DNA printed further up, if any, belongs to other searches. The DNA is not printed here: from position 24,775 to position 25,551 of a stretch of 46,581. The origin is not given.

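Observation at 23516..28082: Six-gene operon with overlapping start/stop codons: GST-like, DhlA-type dehalogenase, anchored DUF1330, membrane protein, anchored MBL hydrolase, DUF3147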

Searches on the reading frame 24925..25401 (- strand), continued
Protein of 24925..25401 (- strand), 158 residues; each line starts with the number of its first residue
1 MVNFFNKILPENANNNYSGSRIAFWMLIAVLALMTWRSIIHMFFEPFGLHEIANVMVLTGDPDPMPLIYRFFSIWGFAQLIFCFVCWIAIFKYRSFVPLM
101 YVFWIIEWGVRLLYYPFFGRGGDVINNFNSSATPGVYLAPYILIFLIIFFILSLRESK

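Call 57: search_protein_families(library=pfam, proteins=[L011:7483-8115:+, L063:14333-15169:+, L063:12796-13599:+, L014:9644-11017:+, L027:6950-8014:+], max_evalue=1)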
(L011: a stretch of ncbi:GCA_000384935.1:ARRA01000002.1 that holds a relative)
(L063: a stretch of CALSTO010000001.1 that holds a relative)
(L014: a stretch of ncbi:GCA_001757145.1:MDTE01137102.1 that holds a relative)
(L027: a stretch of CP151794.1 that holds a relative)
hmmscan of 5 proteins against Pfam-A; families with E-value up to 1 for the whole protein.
L011:7483-8115:+ (210 aa): 0 families

L063:14333-15169:+ (278 aa): 0 families

L063:12796-13599:+ (267 aa): 0 families

L014:9644-11017:+ (457 aa): 2 families
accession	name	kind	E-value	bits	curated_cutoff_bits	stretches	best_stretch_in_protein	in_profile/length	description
PF01323.26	DSBA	-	2e-11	44.5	25.6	1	260-448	3-190/191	DSBA-like thioredoxin domain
PF22965.1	INTS7_C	-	0.13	13.1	25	1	37-91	51-107/114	Integrator complex subunit 7, C-terminal domain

L027:6950-8014:+ (354 aa): 7 families
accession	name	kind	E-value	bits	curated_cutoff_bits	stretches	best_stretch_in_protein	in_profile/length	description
PF13417.12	GST_N_3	-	1.2e-09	38.8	22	1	9-94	1-74/75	Glutathione S-transferase, N-terminal domain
PF17171.9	GST_C_6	-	6.5e-05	23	28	1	186-229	2-45/64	Glutathione S-transferase, C-terminal domain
PF13409.12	GST_N_2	-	0.00012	23.1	25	1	15-89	2-69/70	Glutathione S-transferase, N-terminal domain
PF13410.11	GST_C_2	-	0.00036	21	24.9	1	184-226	10-52/69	Glutathione S-transferase, C-terminal domain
PF14497.11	GST_C_3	-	0.026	15.2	21.6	1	180-223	26-71/104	Glutathione S-transferase, C-terminal domain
PF21972.1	Arc1p_N_like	-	0.096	13.5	27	1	185-223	17-55/81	Nuclear-export cofactor Arc1p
PF02476.21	US2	-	0.27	11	25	1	160-190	115-147/198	Herpesvirus US2 family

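Call 64: find_encoding_contigs(protein=P0139, flank=6000, max_places=2)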
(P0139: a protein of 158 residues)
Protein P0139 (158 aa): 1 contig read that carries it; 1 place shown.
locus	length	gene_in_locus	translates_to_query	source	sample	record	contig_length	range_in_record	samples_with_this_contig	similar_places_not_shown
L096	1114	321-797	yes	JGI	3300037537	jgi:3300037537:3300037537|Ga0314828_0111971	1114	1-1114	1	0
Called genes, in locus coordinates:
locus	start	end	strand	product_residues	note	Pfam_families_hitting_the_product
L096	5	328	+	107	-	-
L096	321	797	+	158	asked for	-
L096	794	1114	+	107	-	?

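Call 65: find_encoding_contigs(protein=P0155, flank=6000, max_places=2)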
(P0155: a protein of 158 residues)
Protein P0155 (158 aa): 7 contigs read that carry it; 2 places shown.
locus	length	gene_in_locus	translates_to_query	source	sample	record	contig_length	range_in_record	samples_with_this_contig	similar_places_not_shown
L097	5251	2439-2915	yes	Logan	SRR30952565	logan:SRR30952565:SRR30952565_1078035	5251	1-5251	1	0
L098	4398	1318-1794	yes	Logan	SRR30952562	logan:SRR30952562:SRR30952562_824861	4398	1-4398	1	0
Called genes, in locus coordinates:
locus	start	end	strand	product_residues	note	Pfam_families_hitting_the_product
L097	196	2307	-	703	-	PF23301:EGF_PEAR1L (faint), PF07974:EGF_2 (faint), PF23106:EGF_Teneurin (faint), PF25024:EGF_TEN (weak)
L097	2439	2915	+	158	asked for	-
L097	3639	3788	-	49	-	-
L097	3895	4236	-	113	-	-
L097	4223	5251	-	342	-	?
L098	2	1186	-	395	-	?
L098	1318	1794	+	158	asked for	-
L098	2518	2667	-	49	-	-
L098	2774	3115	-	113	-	-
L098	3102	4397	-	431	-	?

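Call 89: search_protein_families(library=ncbifam, proteins=[L063:6-845:+, L063:875-1852:+, L063:1843-3705:-, L063:13603-14250:-, L063:15173-16312:+, L063:16312-17280:+, L063:17277-17999:+, L063:18064-18936:+, L051:84-1340:+, L051:17873-19087:+], max_evalue=0.00001)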
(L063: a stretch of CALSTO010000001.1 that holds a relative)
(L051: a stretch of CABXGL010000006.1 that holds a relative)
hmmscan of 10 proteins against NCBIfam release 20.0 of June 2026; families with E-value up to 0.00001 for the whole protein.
L063:6-845:+ (279 aa): 0 families

L063:875-1852:+ (325 aa): 2 families
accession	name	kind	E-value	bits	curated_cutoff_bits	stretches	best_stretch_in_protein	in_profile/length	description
TIGR03151.1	enACPred_II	equivalog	2.3e-26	92.8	453.1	1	58-314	50-304/307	enoyl-[acyl-carrier-protein] reductase FabK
TIGR02814.1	pfaD_fam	subfamily_domain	8.3e-06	24.8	449.25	0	15-107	22-107/444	PfaD family polyunsaturated fatty acid/polyketide biosynthesis protein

L063:1843-3705:- (620 aa): 53 families (the best 25 are shown)
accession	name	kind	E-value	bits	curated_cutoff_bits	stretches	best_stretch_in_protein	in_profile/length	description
NF002937.0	PRK03584.1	subfamily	1.2e-221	737.4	639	1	3-615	18-651/657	acetoacetate--CoA ligase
TIGR01217.1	ac_ac_CoA_syn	equivalog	4.2e-183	610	520.9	1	7-614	21-646/652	acetoacetate--CoA ligase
TIGR02188.1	Ac_CoA_lig_AcsA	equivalog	3.9e-67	226.9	724.95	1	19-596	3-612/629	acetate--CoA ligase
NF001208.0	PRK00174.1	subfamily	4e-64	217.1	657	1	12-593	18-624/649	acetate--CoA ligase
NF007815.0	PRK10524.1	equivalog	4.6e-41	141.1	955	1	22-538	3-542/629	propionate--CoA ligase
TIGR02316.1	propion_prpE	equivalog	1.6e-37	129.5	827.4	1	22-538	2-541/628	propionate--CoA ligase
NF003313.0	PRK04319.1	equivalog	6.6e-35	120.4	729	1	82-581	55-553/574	acetate--CoA ligase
NF047394.1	AcylCoAsynMbcS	equivalog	1.9e-28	99.4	850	1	85-585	24-516/525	acyl-CoA synthetase MbcS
NF004837.0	PRK06187.1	subfamily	4.4e-25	87.9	476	1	86-583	22-516/531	long-chain-fatty-acid--CoA ligase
NF005863.0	PRK07798.1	subfamily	1.3e-21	76.8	543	1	102-579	29-521/540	acyl-CoA synthetase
NF052580.1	Str24CoAsynCasG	equivalog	5e-20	71.3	750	1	123-563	87-523/548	steroid-24-oyl-CoA synthetase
TIGR01733.1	AA-adenyl-dom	subfamily_domain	9e-20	70.8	317.4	1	105-521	2-407/409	amino acid adenylation domain-containing protein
TIGR03098.1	ligase_PEP_1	hypoth_equivalog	2.9e-18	65.6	592.35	1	353-579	273-508/517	acyl-CoA ligase (AMP-forming), exosortase A system-associated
NF006182.0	PRK08316.1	subfamily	1.7e-16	59.8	663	1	89-580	28-508/523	fatty acyl-CoA synthetase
NF052269.1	Staph_lig_FadD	equivalog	1.4e-14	53.3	650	1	102-590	27-494/499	long-chain-fatty-acid--CoA ligase FadD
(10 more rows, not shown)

L063:13603-14250:- (215 aa): 5 families
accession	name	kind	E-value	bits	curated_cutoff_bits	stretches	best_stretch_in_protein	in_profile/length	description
NF037937.1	septum_RefZ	equivalog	6.3e-10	39.3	180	1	7-93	3-89/195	forespore capture DNA-binding protein RefZ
NF007949.0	PRK10668.1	equivalog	7.3e-09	35.4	271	1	3-91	11-98/216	multidrug efflux transporter transcriptional repressor AcrR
NF007430.0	PRK09975.1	equivalog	6.1e-08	32.1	274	1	3-86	11-93/220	acrEF/envCD operon transcriptional regulator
NF051852.1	efflux_TF_MtrR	exception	7.4e-08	32.4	280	1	4-91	11-97/205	multidrug efflux system transcriptional repressor MtrR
NF041196.1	ScbR_bind_reg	equivalog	3.4e-07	30.6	150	1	3-71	6-74/191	ScbR family autoregulator-binding transcription factor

L063:15173-16312:+ (379 aa): 23 families
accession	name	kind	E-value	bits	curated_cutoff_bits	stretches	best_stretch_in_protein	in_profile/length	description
NF042972.1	AcrlCoAredClosAcrC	equivalog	8.2e-134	446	640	1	1-379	1-378/378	acryloyl-CoA reductase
NF058590.1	AcCoDHFadEBacil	equivalog_domain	4.7e-94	316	600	1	4-379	20-412/586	acyl-CoA dehydrogenase FadE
NF045552.1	GlutCoADH_Des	equivalog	2.3e-89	300.3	470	1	1-374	1-376/387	glutaryl-CoA dehydrogenase Acd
NF043006.1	CyhCrbnylCoADH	equivalog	1.5e-88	297.4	650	1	7-377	6-375/380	cyclohexane-1-carbonyl-CoA dehydrogenase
NF042439.1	SulpropCoADesulf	equivalog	4.6e-88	295.5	600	1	14-378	2-371/379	3-sulfinopropanoyl-CoA desulfinase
NF053553.1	prodigi_MBC_PigA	equivalog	2.1e-78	264.1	500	1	1-377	1-379/381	prodigiosin MBC biosynthesis dehydrogenase PigA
NF045652.1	ProlPCPDhRedW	equivalog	2.8e-76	256.8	650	1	11-377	6-373/376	L-prolyl-[peptidyl-carrier protein] dehydrogenase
NF008997.0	PRK12341.1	equivalog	2.4e-70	237.5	537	1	1-379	1-378/382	acyl-CoA dehydrogenase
TIGR03207.1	cyc_hxne_CoA_dh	equivalog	3.3e-64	216.9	575.35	1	5-376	1-370/372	cyclohexanecarboxyl-CoA dehydrogenase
NF002885.1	PRK03354.1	equivalog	2.8e-56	191.2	540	1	1-379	1-375/378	crotonobetainyl-CoA dehydrogenase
NF052270.1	Staph_DH_FadE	equivalog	1.5e-55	188.5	600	1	4-377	20-393/400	acyl-CoA dehydrogenase FadE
NF049984.1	Rv1679_FadE16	equivalog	2.4e-36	125.8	600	1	30-367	18-355/371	Rv1679 family acyl-CoA dehydrogenase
NF007000.1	PRK09463.1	subfamily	2.7e-32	112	600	1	36-344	73-399/726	acyl-CoA dehydrogenase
NF009586.0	PRK13026.1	subfamily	1.9e-29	102.5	608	1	36-344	108-434/777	acyl-CoA dehydrogenase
TIGR03204.1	pimC_large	equivalog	1.2e-28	100.1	623.85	1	42-337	43-338/395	pimeloyl-CoA dehydrogenase large subunit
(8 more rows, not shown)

L063:16312-17280:+ (322 aa): 1 family
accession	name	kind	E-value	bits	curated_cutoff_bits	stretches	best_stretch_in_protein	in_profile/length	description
TIGR03151.1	enACPred_II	equivalog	3.8e-37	128.2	453.1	1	15-318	11-295/307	enoyl-[acyl-carrier-protein] reductase FabK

L063:17277-17999:+ (240 aa): 4 families
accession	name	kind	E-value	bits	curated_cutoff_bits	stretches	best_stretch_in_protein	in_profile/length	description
NF010322.0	PRK13759.1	equivalog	3.8e-18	65.3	481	1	58-130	4-72/486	arylsulfatase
TIGR03417.1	chol_sulfatase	equivalog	8.9e-16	57.8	433.45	1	60-130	2-69/500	choline-sulfatase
NF045661.1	HdlasePehA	equivalog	2.4e-08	33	900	1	60-125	2-63/506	phosphoric/sulfuric ester hydrolase PehA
NF052527.1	Mn_arylsulf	exception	2.8e-08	33.1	850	1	60-126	1-64/479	manganese-dependent arylsulfatase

L063:18064-18936:+ (290 aa): 4 families
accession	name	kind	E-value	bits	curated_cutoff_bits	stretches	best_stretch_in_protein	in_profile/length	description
NF010322.0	PRK13759.1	equivalog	2e-19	69.5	481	1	63-251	272-455/486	arylsulfatase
TIGR03417.1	chol_sulfatase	equivalog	2.5e-19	69.5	433.45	1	64-238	258-423/500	choline-sulfatase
NF045661.1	HdlasePehA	equivalog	2e-14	53.1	900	1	62-186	285-397/506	phosphoric/sulfuric ester hydrolase PehA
NF052527.1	Mn_arylsulf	exception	1.5e-13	50.5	850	1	56-238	259-435/479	manganese-dependent arylsulfatase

L051:84-1340:+ (418 aa): 0 families

L051:17873-19087:+ (404 aa): 20 families
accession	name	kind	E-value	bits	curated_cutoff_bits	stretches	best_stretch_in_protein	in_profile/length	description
NF042972.1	AcrlCoAredClosAcrC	equivalog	9.1e-53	179.3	640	1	1-396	1-376/378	acryloyl-CoA reductase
NF045552.1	GlutCoADH_Des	equivalog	1.6e-45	155.9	470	1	1-383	1-366/387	glutaryl-CoA dehydrogenase Acd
NF042439.1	SulpropCoADesulf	equivalog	7.3e-39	133.6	600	1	37-395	19-369/379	3-sulfinopropanoyl-CoA desulfinase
NF008997.0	PRK12341.1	equivalog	7.4e-39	133.9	537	1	56-400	49-380/382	acyl-CoA dehydrogenase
NF043006.1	CyhCrbnylCoADH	equivalog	3e-38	131.8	650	1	111-399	99-378/380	cyclohexane-1-carbonyl-CoA dehydrogenase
NF045652.1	ProlPCPDhRedW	equivalog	2.4e-37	128.7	650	1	9-389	4-366/376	L-prolyl-[peptidyl-carrier protein] dehydrogenase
NF058590.1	AcCoDHFadEBacil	equivalog_domain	3e-36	125.1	600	1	13-398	29-412/586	acyl-CoA dehydrogenase FadE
NF053553.1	prodigi_MBC_PigA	equivalog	2.3e-33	115.8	500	1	1-387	1-370/381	prodigiosin MBC biosynthesis dehydrogenase PigA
NF002885.1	PRK03354.1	equivalog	1.7e-31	109.6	540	1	27-399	22-376/378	crotonobetainyl-CoA dehydrogenase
TIGR03207.1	cyc_hxne_CoA_dh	equivalog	2.9e-31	108.6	575.35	1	80-387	66-362/372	cyclohexanecarboxyl-CoA dehydrogenase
NF052270.1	Staph_DH_FadE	equivalog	7.5e-21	74.3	600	1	107-397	115-394/400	acyl-CoA dehydrogenase FadE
TIGR03204.1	pimC_large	equivalog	1.4e-20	73.5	623.85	1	14-327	13-309/395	pimeloyl-CoA dehydrogenase large subunit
NF007000.1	PRK09463.1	subfamily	3.2e-17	62.2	600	1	14-364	45-400/726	acyl-CoA dehydrogenase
TIGR04022.1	sulfur_SfnB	equivalog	6.5e-16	58.2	430.9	1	55-379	44-363/391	SfnB family sulfur acquisition oxidoreductase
TIGR03203.1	pimD_small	equivalog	4.6e-15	55.6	652.7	1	76-385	67-365/378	pimeloyl-CoA dehydrogenase small subunit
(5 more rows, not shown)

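Call 90: find_homologous_proteins(query=L063:1843-3705:-, max_evalue=1e-50)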
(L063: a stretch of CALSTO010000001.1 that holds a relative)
Query L063:1843-3705:- (620 aa): 7999 proteins with E <= 1e-50 among 8000 candidates; the best 120 are listed.
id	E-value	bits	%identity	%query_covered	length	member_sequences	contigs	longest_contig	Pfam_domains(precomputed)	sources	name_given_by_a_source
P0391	0.0e+0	1395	98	100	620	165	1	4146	PF16177.12,PF00501.35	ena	-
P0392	0.0e+0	1248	86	100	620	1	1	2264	PF16177.12,PF00501.35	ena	-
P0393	0.0e+0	1248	86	100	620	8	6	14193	PF16177.12,PF00501.35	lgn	-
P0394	0.0e+0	1243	86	100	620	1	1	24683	PF16177.12,PF00501.35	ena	-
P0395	0.0e+0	1241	86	100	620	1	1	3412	PF16177.12,PF00501.35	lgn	-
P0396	0.0e+0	1240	86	100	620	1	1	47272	PF16177.12,PF00501.35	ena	-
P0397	0.0e+0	1234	85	100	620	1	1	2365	PF16177.12,PF00501.35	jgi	jgi:acetoacetyl-CoA synthetase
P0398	0.0e+0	1199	84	100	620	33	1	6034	PF16177.12,PF00501.35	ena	-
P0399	0.0e+0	1194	83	100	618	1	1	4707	PF16177.12,PF00501.35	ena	-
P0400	0.0e+0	1193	83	100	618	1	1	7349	PF16177.12,PF00501.35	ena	-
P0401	0.0e+0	1192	83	100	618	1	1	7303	PF16177.12,PF00501.35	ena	-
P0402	0.0e+0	1190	83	100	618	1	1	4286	PF16177.12,PF00501.35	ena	-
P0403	0.0e+0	1190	83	100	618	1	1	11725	PF16177.12,PF00501.35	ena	-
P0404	0.0e+0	1190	83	100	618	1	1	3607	PF16177.12,PF00501.35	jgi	-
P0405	0.0e+0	1190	82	100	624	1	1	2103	PF16177.12,PF00501.35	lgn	-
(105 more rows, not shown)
